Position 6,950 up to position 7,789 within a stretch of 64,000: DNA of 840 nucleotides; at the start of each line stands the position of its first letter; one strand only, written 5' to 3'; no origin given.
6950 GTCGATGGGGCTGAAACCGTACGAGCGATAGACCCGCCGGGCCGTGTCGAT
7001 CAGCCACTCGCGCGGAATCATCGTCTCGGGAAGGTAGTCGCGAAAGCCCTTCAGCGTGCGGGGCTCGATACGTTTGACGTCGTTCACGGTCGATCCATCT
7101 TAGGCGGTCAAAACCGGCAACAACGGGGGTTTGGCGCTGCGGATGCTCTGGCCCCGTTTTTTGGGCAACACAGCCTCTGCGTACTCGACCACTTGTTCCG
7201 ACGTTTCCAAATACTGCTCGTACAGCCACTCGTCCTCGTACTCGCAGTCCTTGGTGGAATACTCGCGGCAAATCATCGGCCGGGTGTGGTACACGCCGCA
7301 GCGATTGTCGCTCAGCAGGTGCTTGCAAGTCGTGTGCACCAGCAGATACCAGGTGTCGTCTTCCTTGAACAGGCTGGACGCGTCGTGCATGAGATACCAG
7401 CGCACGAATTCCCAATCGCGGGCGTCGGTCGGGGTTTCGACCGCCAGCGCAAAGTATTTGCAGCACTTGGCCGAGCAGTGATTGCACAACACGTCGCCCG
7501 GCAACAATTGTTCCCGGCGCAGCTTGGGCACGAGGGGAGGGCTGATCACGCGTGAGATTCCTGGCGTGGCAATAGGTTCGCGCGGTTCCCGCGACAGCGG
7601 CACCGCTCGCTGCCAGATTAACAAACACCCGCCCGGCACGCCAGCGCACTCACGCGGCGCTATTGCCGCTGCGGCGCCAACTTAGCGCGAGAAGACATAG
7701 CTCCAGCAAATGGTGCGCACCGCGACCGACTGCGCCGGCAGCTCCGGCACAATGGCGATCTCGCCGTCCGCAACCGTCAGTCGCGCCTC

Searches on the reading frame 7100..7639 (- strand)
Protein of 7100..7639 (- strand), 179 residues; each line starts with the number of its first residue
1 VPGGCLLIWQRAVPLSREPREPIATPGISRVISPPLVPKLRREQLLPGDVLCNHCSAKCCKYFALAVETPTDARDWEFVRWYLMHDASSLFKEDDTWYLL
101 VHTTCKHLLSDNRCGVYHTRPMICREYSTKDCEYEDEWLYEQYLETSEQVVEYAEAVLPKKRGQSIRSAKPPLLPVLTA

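Call 86: search_protein_families(library=pfam, proteins=[window:7100-7639:-], max_evalue=0.00001)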
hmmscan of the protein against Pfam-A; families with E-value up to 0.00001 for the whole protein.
window:7100-7639:- (179 aa): 1 family
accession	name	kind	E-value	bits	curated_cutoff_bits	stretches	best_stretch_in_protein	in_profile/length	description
PF03692.20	CxxCxxCC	-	9e-08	33.1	23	1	52-130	2-72/85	Putative zinc- or iron-chelating domain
